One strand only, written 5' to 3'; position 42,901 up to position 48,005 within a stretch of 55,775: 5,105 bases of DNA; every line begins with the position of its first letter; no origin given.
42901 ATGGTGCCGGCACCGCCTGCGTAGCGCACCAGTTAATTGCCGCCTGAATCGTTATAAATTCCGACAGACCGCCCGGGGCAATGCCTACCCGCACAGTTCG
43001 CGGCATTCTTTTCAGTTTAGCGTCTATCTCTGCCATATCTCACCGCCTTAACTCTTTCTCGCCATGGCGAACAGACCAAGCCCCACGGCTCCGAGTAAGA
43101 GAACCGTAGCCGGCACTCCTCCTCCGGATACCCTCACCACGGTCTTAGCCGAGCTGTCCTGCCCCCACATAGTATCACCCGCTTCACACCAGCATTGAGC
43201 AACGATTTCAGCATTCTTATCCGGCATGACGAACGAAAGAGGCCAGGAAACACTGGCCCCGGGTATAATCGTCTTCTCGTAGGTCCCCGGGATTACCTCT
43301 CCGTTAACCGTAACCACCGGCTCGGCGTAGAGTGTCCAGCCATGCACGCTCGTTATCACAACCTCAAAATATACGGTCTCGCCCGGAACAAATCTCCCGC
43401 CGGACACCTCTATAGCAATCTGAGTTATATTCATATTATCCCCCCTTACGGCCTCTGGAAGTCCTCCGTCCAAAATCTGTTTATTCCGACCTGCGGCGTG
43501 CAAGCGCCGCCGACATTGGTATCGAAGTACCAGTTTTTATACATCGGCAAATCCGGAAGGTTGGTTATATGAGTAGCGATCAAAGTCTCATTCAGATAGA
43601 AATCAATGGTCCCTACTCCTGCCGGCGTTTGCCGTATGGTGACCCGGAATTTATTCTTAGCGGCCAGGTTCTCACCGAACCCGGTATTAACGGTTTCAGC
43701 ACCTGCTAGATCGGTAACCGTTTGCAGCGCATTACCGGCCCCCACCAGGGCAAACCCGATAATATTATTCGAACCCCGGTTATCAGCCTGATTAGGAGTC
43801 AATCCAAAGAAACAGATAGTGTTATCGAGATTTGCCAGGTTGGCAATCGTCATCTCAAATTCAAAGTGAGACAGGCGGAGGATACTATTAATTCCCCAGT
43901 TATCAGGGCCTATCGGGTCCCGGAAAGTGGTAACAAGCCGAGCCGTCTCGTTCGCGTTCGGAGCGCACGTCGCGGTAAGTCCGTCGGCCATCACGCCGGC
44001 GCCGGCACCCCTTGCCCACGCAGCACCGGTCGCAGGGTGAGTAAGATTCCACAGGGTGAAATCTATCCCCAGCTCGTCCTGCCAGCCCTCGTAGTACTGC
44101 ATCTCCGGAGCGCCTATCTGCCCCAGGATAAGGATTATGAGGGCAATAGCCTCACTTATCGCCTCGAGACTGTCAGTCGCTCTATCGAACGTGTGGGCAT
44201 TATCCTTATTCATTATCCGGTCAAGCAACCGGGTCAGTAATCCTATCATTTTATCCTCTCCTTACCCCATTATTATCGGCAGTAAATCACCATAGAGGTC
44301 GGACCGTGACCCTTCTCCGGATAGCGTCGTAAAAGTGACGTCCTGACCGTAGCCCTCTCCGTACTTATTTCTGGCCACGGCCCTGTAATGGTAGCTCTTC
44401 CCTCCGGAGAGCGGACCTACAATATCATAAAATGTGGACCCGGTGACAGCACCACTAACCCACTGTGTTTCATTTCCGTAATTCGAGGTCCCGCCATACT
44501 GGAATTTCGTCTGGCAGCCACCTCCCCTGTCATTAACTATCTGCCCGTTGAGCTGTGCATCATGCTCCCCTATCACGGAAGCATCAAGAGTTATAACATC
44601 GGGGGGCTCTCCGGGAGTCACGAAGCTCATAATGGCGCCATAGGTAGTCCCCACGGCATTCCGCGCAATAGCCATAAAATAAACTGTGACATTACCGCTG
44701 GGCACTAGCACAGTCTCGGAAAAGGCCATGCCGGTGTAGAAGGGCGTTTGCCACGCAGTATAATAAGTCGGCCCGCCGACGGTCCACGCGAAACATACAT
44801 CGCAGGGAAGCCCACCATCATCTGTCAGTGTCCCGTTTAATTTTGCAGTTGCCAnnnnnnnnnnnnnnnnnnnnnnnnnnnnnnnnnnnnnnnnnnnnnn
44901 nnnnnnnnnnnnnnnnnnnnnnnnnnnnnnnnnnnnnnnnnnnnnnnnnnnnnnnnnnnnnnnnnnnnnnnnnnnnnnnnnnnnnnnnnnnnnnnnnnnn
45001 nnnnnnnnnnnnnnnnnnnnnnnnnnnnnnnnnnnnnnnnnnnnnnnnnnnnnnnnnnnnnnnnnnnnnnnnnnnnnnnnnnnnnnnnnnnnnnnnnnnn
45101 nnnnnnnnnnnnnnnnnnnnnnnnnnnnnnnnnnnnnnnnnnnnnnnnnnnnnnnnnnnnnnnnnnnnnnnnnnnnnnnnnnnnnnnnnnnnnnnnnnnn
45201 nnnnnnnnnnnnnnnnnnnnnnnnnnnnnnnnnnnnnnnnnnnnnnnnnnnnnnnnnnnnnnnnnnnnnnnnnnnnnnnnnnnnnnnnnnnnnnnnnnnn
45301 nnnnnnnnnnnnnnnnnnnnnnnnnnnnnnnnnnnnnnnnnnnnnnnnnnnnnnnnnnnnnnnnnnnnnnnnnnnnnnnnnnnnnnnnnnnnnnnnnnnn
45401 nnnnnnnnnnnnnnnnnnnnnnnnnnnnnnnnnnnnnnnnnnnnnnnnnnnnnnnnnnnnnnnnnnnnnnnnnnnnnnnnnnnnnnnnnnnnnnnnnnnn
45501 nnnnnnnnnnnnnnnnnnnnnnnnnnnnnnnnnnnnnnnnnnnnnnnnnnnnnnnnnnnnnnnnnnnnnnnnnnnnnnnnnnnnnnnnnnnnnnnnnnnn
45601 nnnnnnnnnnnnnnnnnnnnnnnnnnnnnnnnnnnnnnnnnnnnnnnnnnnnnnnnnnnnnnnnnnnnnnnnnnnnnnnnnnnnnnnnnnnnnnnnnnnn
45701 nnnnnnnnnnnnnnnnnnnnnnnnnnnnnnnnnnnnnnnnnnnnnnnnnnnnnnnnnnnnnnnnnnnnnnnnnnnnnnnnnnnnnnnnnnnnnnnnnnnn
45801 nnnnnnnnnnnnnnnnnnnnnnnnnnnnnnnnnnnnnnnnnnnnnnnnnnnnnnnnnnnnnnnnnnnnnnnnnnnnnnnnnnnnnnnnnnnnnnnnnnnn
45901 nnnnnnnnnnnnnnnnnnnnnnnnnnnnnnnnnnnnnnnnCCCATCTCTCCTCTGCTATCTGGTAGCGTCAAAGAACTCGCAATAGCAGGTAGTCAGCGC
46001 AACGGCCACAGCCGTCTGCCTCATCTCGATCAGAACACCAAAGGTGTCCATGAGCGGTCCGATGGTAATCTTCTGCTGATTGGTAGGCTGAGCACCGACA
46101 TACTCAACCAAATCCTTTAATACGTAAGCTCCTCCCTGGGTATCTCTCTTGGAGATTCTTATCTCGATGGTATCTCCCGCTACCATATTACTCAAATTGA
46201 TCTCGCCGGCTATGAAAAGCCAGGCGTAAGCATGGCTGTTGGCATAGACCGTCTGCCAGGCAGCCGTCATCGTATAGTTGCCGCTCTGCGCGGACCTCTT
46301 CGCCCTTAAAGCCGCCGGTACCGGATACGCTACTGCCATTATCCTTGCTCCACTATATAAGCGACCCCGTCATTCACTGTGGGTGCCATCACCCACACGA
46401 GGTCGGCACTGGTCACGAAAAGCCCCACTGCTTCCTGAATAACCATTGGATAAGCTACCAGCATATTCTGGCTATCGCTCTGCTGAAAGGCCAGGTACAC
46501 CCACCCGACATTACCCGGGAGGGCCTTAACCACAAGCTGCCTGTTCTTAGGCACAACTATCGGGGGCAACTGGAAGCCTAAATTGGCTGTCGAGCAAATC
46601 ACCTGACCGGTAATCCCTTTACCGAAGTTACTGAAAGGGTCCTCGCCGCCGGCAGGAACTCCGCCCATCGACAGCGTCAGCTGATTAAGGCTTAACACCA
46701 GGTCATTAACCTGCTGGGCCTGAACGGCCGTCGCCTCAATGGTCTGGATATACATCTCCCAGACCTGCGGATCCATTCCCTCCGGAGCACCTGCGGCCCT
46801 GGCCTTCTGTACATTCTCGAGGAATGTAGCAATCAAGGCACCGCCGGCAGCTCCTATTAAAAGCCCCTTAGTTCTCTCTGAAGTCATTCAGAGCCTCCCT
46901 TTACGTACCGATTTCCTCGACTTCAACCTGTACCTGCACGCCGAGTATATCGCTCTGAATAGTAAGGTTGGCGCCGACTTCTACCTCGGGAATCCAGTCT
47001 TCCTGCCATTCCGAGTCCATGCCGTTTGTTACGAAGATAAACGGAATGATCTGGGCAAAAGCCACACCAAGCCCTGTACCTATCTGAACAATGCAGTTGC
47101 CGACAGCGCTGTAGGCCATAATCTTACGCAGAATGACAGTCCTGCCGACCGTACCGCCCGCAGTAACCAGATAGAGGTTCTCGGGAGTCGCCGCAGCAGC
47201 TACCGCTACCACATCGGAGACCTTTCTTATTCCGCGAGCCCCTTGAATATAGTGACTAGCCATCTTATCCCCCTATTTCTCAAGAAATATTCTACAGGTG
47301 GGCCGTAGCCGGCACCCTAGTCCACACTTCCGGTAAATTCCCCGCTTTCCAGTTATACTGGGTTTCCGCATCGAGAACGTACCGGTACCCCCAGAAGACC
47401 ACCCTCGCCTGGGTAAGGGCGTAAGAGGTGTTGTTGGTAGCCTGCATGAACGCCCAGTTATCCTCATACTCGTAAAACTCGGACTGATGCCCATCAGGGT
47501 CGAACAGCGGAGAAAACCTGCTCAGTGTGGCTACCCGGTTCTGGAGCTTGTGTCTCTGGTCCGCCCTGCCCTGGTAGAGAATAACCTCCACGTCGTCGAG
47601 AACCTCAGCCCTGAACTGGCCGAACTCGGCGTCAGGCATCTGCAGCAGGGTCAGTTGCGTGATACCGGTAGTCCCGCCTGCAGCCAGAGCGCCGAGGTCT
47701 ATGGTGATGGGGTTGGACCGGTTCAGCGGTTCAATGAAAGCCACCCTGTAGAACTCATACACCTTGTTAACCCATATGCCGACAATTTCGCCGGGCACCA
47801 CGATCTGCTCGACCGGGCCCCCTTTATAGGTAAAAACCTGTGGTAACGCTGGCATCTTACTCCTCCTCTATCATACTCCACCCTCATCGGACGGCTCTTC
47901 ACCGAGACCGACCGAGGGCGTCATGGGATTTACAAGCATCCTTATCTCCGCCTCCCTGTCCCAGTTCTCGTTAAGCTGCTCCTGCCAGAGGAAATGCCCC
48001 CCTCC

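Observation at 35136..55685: No recognisable tailed-phage hallmarks: a possible non-tailed, membrane-containing virion or a non-viral surface module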

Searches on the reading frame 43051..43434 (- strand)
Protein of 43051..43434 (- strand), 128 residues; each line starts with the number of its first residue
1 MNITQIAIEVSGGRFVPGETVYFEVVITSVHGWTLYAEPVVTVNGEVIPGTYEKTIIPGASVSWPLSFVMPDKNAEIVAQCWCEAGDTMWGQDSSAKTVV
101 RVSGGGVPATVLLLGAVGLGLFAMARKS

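Call 90: search_protein_families(library=pfam, max_evalue=1, proteins=[window:43051-43434:-])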
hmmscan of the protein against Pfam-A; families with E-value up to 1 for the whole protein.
window:43051-43434:- (128 aa): 1 family
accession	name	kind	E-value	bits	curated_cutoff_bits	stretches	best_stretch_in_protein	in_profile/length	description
PF07589.16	PEP-CTERM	-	0.28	11.8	20.7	1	108-127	5-24/24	PEP-CTERM motif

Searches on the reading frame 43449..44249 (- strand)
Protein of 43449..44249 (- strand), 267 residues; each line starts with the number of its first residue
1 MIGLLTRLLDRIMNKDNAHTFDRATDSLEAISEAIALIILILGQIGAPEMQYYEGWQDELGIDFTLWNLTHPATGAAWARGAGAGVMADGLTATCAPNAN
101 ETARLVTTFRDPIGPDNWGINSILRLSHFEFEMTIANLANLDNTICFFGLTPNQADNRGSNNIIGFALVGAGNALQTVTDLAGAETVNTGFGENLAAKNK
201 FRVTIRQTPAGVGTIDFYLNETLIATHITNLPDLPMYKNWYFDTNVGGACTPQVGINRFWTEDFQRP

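Call 90: search_protein_families(library=pfam, max_evalue=1, proteins=[window:43449-44249:-])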
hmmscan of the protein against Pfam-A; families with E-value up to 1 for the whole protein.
window:43449-44249:- (267 aa): 1 family
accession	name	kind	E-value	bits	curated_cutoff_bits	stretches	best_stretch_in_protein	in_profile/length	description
PF24800.1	DUF7702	-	0.13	12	27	1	1-47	85-130/244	Domain of unknown function (DUF7702)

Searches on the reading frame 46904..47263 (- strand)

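Call 90: search_protein_families(library=pfam, max_evalue=1, proteins=[window:46904-47263:-])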
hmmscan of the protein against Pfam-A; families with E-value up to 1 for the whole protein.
window:46904-47263:- (120 aa): 2 families
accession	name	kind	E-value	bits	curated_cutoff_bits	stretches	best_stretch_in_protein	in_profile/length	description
PF08155.16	NOGCT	-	0.076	13.5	27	1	83-100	29-46/54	NOGCT (NUC087) domain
PF10030.15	DUF2272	-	0.079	13.2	27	1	18-56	135-170/191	Uncharacterized protein conserved in bacteria (DUF2272)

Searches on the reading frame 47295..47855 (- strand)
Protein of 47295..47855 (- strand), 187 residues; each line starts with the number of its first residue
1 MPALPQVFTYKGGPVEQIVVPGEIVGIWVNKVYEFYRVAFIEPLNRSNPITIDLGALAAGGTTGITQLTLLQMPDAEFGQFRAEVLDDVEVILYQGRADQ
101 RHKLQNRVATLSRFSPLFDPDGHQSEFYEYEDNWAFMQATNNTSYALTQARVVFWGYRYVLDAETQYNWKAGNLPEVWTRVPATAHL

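Call 21: list_cluster_members(proteins=[P0001, P0010, P0008, window:47295-47855:-, window:37640-39181:-, window:20428-21540:-, window:8523-9782:-])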
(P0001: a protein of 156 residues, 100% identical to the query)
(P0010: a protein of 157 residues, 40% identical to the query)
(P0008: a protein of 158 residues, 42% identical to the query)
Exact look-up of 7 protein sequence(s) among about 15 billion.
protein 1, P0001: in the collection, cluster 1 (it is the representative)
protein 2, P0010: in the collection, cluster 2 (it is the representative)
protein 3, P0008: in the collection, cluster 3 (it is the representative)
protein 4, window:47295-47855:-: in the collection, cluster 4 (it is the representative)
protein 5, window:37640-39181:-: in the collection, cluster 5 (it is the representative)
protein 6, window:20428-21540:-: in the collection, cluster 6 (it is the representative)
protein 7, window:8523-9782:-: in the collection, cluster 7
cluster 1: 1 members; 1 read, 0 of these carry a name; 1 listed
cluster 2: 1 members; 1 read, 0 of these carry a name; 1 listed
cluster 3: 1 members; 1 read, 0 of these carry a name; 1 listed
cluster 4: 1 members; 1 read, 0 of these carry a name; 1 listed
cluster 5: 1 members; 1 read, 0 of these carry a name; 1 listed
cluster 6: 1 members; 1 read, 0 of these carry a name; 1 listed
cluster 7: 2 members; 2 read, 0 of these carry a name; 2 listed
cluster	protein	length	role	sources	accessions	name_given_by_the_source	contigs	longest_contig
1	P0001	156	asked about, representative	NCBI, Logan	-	-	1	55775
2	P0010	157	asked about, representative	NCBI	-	-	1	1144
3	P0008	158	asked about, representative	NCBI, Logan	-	-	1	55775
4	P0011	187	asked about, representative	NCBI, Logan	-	-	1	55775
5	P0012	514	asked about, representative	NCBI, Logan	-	-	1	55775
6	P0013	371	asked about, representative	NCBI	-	-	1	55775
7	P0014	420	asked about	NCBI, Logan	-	-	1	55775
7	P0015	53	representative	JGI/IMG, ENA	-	-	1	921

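Call 27: find_homologous_proteins(query=window:47295-47855:-, max_evalue=0.001)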
Query window:47295-47855:- (187 aa): 109 proteins with E <= 0.001 among 436 candidates.
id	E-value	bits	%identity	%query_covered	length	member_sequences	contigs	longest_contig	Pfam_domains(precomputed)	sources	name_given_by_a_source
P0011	1.2e-123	428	100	100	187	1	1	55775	-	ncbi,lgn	-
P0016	7.9e-93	328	75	100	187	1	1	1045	-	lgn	-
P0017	1.7e-89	317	73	100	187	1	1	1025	-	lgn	-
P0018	8.7e-89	314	73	100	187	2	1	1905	-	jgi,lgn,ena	-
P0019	1.4e-88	314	75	97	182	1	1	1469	-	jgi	-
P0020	1.8e-88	313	73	100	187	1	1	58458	-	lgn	-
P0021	1.4e-87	310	72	100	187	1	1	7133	-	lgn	-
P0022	1.7e-87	310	71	100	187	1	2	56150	-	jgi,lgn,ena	-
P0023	2.3e-87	310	71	100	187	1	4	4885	-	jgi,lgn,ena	-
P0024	3.2e-87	309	72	96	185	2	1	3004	-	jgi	-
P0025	1.3e-86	307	70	100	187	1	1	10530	-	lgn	-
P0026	1.6e-86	307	72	100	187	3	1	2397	-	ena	-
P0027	1.6e-86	307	71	100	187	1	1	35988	-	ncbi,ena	-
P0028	4.8e-86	305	72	100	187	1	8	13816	-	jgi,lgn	-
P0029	1.1e-85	304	70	100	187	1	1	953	-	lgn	-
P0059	1.2e-80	288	69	100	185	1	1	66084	-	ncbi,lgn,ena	-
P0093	5.7e-71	256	57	100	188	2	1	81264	-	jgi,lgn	jgi:hypothetical protein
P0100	1.2e-67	245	57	100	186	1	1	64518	-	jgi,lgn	jgi:hypothetical protein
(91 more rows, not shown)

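Call 29: find_encoding_contigs(protein=P0059, flank=10000, max_places=2)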
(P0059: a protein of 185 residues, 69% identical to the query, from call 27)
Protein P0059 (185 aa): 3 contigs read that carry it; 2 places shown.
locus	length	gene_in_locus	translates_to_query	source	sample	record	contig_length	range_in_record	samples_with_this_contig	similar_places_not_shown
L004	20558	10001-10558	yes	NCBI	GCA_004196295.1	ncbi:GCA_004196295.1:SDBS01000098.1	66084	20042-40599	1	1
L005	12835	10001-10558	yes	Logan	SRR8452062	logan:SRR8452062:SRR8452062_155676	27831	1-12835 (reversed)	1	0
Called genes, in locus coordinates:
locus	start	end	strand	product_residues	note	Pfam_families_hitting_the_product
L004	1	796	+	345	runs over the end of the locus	-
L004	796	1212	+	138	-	-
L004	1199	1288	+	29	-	-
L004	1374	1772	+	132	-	PF09723:Zn_ribbon_8 (weak)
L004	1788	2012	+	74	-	-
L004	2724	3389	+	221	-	PF01841:Transglut_core (faint), PF04473:DUF553 (weak)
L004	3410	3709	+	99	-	-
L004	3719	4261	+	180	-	-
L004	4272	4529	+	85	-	-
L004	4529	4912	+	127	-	-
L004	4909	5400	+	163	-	-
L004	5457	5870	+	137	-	-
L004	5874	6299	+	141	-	-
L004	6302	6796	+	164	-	-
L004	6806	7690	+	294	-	-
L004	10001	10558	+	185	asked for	-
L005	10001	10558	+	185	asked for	-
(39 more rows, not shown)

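Call 30: find_encoding_contigs(protein=P0093, flank=10000, max_places=2)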
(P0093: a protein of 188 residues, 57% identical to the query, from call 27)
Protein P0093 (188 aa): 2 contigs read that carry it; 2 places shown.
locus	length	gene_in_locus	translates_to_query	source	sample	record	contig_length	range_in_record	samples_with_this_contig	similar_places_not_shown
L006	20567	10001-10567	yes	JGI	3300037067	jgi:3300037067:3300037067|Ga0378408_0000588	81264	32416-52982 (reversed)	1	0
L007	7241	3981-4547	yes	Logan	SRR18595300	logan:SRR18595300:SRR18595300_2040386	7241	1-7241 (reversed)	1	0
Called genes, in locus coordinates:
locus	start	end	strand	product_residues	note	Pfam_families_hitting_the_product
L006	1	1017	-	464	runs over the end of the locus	PF00772:DnaB, PF03796:DnaB_C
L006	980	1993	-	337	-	-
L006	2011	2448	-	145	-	PF01844:HNH, PF14279:HNH_5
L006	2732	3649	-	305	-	-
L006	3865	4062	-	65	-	PF12728:HTH_17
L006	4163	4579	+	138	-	PF05866:RusA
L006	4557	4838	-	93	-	-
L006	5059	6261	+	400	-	-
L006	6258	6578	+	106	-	-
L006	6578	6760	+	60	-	-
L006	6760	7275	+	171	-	PF04473:DUF553 (weak), PF01841:Transglut_core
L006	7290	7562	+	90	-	-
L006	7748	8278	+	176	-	-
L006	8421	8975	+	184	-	-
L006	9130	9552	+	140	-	-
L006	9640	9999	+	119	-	-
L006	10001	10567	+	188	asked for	-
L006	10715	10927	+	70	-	-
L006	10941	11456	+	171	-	-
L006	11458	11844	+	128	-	-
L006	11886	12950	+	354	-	-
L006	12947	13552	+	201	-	-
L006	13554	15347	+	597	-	-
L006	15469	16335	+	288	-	PF05605:zf-Di19 (faint), PF13894:zf-C2H2_4 (faint), PF23165:zf-C2H2_FBX41 (faint), PF00096:zf-C2H2 (faint), PF21816:Zap1_zf1 (faint)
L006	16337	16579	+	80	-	-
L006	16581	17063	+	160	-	-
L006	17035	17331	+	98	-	-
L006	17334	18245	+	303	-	-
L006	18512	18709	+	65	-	-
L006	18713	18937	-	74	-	-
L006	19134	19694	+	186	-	-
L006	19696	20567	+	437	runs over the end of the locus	PF18998:Flg_new_2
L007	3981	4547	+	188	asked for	-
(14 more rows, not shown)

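Call 47: find_encoding_contigs(protein=P0100, flank=10000, max_places=1)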
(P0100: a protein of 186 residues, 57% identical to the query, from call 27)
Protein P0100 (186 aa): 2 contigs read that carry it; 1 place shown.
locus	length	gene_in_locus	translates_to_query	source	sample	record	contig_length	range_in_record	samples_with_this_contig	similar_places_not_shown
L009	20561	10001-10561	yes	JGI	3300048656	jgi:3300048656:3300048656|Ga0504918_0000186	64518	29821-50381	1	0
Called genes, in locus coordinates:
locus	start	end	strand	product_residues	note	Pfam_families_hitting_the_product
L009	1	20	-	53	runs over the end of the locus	-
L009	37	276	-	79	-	-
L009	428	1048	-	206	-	-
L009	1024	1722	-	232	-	-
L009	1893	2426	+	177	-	-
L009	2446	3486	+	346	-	-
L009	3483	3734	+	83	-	-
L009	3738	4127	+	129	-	-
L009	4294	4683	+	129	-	-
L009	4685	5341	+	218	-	-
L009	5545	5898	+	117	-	-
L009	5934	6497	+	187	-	-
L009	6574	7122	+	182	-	-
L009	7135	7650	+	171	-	-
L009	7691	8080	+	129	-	-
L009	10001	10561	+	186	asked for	-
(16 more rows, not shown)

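Call 92: search_dna_similar(query=window:47295-47855:-, collection=phages, mode=protein, max_evalue=0.01, max_rows=10)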
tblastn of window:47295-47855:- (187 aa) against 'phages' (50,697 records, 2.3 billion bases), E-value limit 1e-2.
No match.

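Call 97: search_protein_families(library=pfam, max_evalue=0.001, proteins=[L006:13554-15344:+])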
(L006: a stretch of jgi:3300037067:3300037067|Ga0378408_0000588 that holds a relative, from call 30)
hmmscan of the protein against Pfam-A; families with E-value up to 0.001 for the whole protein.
L006:13554-15344:+ (597 aa): 0 families
